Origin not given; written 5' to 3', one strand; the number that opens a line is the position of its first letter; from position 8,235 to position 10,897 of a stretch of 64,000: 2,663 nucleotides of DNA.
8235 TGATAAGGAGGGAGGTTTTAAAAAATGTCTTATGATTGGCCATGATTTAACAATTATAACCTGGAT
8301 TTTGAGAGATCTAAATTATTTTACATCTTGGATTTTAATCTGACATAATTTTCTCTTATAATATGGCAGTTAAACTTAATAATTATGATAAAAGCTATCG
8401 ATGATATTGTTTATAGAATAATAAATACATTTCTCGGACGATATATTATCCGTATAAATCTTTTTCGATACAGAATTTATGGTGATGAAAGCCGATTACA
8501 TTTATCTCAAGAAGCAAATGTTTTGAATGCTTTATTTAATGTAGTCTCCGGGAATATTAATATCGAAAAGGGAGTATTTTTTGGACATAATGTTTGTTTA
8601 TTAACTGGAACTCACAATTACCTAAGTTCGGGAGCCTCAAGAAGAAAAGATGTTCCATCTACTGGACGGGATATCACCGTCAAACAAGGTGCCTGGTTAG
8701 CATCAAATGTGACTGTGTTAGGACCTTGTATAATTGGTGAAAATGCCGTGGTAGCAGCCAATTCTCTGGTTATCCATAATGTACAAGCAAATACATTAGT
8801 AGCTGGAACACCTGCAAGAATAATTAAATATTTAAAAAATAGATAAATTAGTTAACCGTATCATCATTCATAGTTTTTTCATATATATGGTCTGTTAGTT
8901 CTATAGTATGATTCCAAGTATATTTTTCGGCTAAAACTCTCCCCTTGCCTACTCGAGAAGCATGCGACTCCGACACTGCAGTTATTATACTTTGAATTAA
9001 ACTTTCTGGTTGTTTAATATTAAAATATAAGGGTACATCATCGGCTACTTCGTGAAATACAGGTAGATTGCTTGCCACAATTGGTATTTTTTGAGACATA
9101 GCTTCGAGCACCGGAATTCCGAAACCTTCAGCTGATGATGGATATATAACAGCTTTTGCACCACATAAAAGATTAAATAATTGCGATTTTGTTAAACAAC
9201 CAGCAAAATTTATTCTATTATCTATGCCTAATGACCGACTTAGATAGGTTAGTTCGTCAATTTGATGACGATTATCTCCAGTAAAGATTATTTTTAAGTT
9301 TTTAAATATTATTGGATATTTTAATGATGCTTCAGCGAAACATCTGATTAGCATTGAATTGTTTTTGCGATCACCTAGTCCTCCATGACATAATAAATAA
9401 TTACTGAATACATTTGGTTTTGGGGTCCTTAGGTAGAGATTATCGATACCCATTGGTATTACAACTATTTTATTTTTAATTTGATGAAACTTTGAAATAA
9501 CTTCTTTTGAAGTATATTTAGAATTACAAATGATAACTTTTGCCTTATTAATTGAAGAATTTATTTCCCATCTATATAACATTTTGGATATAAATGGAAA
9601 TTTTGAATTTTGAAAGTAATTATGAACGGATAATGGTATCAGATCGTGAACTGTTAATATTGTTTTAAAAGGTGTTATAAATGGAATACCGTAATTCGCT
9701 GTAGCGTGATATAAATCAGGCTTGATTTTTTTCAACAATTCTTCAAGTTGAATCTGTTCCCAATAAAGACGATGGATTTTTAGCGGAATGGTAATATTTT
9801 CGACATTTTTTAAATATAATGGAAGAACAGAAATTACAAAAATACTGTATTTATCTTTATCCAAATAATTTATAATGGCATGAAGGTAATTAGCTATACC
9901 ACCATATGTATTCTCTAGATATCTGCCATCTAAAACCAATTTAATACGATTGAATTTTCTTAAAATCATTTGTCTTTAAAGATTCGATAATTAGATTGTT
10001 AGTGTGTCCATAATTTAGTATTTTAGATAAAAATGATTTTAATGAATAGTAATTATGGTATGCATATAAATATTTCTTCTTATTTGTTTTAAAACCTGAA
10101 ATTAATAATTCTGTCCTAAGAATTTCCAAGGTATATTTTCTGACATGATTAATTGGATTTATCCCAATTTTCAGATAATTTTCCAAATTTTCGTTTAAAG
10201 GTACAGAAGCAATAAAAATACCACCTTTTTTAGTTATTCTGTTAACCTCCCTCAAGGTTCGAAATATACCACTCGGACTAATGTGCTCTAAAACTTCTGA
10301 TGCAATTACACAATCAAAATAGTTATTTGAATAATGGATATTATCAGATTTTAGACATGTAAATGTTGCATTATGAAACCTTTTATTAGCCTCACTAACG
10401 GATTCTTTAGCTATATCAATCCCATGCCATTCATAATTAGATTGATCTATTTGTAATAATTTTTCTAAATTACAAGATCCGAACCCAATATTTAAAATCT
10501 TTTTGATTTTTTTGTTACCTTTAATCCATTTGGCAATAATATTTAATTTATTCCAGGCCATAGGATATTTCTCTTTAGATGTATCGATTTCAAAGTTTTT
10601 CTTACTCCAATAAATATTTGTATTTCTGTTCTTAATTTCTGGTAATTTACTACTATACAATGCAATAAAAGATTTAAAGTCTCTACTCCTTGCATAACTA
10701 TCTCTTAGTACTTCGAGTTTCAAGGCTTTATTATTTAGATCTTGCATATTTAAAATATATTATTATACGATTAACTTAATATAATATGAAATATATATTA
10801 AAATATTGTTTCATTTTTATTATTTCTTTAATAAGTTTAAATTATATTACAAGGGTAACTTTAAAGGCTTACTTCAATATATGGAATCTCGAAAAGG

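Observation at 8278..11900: AT-rich cassette whose right-hand boundary falls inside an ORF, at the Kelch/linker junction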

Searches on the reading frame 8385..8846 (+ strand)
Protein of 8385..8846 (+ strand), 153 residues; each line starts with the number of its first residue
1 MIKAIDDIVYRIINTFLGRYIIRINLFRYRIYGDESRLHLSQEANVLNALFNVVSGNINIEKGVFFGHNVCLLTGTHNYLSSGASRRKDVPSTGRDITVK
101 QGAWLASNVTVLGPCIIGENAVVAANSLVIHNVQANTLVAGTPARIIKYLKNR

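Call 5: search_protein_families(library=pfam, proteins=[window:8385-8846:+], max_evalue=0.01)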
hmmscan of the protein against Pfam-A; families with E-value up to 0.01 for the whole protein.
window:8385-8846:+ (153 aa): 1 family
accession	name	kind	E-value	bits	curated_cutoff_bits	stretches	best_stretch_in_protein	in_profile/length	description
PF00132.30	Hexapep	-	1.9e-08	34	27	1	97-130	2-35/36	Bacterial transferase hexapeptide (six repeats)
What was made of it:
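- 8385..8846 (+): Hexapeptide-repeat acyl/acetyltransferase (AcT), the only gene of the block that is absent from all orthologous loci. Pfam Hexapep (call 5).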

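Call 41: find_homologous_proteins(query=window:8385-8843:+, max_evalue=1e-8)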
Query window:8385-8843:+ (153 aa): 306 proteins with E <= 1e-8 among 373 candidates; the best 120 are listed.
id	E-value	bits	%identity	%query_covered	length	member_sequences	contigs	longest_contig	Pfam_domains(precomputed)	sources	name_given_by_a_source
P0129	4.5e-94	330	100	100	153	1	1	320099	PF00132.31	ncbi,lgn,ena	-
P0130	3.7e-43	165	53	92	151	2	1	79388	PF00132.31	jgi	jgi:acetyltransferase-like isoleucine patch superfamily enzyme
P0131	9.8e-43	164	54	97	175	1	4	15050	PF00132.31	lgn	-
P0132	1.9e-42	163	53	94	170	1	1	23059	PF00132.31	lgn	-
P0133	7.7e-42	161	53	94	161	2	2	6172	PF00132.31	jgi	jgi:acetyltransferase-like isoleucine patch superfamily enzyme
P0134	2.0e-41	159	55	95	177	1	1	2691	PF00132.31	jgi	jgi:acetyltransferase-like isoleucine patch superfamily enzyme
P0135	1.2e-40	157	52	96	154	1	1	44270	PF00132.31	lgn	-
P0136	3.0e-40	156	53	96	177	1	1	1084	PF00132.31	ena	-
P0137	4.9e-40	155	51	97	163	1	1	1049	PF00132.31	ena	-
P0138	5.7e-40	155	55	92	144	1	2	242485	PF00132.31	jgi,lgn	jgi:acetyltransferase-like isoleucine patch superfamily enzyme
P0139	9.8e-40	154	58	82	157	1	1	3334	PF00132.31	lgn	-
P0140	1.4e-39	153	50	99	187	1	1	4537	PF00132.31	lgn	-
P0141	1.6e-39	153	55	87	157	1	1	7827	PF00132.31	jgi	jgi:acetyltransferase-like isoleucine patch superfamily enzyme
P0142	1.9e-39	153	55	88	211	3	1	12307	PF00132.31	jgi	-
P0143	2.5e-39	153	52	95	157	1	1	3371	PF00132.31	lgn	-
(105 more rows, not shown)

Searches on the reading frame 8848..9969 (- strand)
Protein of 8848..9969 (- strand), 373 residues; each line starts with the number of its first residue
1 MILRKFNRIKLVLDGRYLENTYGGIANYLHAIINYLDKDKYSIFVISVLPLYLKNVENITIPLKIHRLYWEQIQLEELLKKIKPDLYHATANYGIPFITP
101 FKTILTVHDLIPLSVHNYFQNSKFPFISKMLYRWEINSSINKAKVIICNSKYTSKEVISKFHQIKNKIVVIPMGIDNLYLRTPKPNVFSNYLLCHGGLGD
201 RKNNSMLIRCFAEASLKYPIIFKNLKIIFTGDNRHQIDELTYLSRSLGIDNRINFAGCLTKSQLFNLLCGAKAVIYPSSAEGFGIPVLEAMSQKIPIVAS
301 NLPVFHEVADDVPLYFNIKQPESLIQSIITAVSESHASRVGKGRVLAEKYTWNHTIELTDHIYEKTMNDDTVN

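Call 5: search_protein_families(library=pfam, proteins=[window:8848-9969:-], max_evalue=0.01)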
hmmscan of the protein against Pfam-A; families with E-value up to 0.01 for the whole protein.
window:8848-9969:- (373 aa): 5 families
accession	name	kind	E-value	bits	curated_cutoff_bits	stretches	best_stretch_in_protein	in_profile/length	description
PF00534.26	Glycos_transf_1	-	2.2e-18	66.8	26.4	1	189-335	15-159/172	Glycosyl transferases group 1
PF13692.12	Glyco_trans_1_4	-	6.4e-17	62.6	27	1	191-332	3-140/142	Glycosyl transferases group 1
PF13439.12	Glyco_transf_4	-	3.3e-16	60.2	28.5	1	22-176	1-167/170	Glycosyltransferase Family 4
PF20706.3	GT4-conflict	-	9.2e-06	25.3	26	1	262-301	273-312/385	Family 4 Glycosyltransferase in conflict systems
PF13477.12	Glyco_trans_4_2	-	0.0058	17.2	23.4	0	31-149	15-138/139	Glycosyl transferase 4-like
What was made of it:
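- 8848..9969 (-): GT4 glycosyltransferase. It is conserved in position in relatives but very divergent here and AT-rich. Pfam Glycos_transf_1/Glyco_transf_4 (call 5).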

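Call 31: find_homologous_proteins(query=window:8848-9966:-, max_evalue=1e-10)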
Query window:8848-9966:- (372 aa): 1183 proteins with E <= 1e-10 among 4143 candidates; the best 120 are listed.
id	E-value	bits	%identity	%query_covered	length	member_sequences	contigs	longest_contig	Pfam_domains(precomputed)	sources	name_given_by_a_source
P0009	1.4e-247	839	100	100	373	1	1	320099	PF00534.27,PF13439.13,PF20706.4,PF13692.13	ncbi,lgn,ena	-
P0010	1.3e-44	171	36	96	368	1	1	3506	PF00534.27,PF13439.13,PF20706.4,PF13692.13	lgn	-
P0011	2.7e-34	137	30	96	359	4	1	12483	PF00534.27,PF13439.13,PF20706.4,PF13692.13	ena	-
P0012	1.2e-31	128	32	81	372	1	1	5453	PF00534.27,PF13524.13,PF13439.13,PF20706.4,PF13692.13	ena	-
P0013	5.2e-29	120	28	97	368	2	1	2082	PF00534.27,PF13524.13,PF13439.13,PF20706.4,PF13692.13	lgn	-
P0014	1.9e-28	118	28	97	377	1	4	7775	PF00534.27,PF13524.13,PF13439.13,PF20706.4,PF13692.13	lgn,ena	-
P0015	1.3e-27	115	28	83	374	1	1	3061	PF00534.27,PF00982.28,PF13524.13,PF13439.13,PF20706.4,PF13692.13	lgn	-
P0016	2.4e-27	114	29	97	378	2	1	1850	PF00534.27,PF13579.13,PF13524.13,PF13439.13,PF20706.4,PF13692.13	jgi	-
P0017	3.7e-27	113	30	92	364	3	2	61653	PF00534.27,PF13524.13,PF13439.13,PF20706.4,PF13692.13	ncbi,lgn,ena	ncbi:MAG: glycosyltransferase family 4 protein [Rivularia sp. (in: cyanobacteria)]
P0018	5.5e-27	113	29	96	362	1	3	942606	PF00534.27,PF13524.13,PF13439.13,PF20706.4,PF13692.13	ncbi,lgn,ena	-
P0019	6.0e-27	113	29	96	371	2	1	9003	PF00534.27,PF13524.13,PF13439.13,PF20706.4,PF13692.13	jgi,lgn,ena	-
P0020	8.2e-27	112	29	81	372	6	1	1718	PF00534.27,PF13524.13,PF13439.13,PF20706.4,PF13692.13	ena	-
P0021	2.0e-26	111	31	81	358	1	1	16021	PF00534.27,PF00982.28,PF13524.13,PF13439.13,PF20706.4,PF13692.13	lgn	-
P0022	2.2e-26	111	28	93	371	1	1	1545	PF00534.27,PF13439.13,PF20706.4,PF13692.13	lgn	-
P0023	4.5e-26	110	32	96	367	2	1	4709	PF00534.27,PF13579.13,PF13524.13,PF13439.13,PF20706.4,PF13692.13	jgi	jgi:glycosyltransferase involved in cell wall biosynthesis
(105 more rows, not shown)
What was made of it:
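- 8848..9969 (-): Best non-self hit among 5.8 billion proteins is 36% (call 31).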

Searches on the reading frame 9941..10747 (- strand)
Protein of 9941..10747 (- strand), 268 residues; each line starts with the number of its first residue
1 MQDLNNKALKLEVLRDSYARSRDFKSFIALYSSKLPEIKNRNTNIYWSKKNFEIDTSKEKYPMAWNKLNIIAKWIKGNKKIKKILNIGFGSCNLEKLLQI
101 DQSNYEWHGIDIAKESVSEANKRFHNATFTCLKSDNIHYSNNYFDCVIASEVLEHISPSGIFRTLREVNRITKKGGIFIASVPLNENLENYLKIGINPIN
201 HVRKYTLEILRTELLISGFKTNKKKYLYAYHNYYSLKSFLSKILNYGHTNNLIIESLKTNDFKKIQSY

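Call 5: search_protein_families(library=pfam, proteins=[window:9941-10747:-], max_evalue=0.01)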
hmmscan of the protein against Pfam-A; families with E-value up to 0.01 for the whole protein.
window:9941-10747:- (268 aa): 9 families
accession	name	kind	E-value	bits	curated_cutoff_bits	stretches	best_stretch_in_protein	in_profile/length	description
PF08241.18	Methyltransf_11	-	6e-13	49.7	21.2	1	85-179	1-94/95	Methyltransferase domain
PF13649.12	Methyltransf_25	-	8.6e-13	49.2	27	1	84-176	1-97/97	Methyltransferase domain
PF13489.12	Methyltransf_23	-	9.1e-10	38.9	27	1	78-208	20-148/164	Methyltransferase domain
PF13847.12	Methyltransf_31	-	3.3e-09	37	27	1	80-184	3-113/145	Methyltransferase domain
PF08242.18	Methyltransf_12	-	1.9e-08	35.4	30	1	85-178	1-98/98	Methyltransferase domain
PF07021.18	MetW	-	0.00015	21.9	21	1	68-174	4-104/193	Methionine biosynthesis protein MetW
PF03141.22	Methyltransf_29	-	0.00041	19.5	23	1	34-187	67-225/506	Putative S-adenosyl-L-methionine-dependent methyltransferase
PF03291.22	mRNA_G-N7_MeTrfase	-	0.001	18.7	26.6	0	65-153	43-131/315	mRNA (guanine-N(7))-methyltransferase domain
PF01209.24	Ubie_methyltran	-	0.0049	16.7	20.1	1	74-179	41-150/233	ubiE/COQ5 methyltransferase family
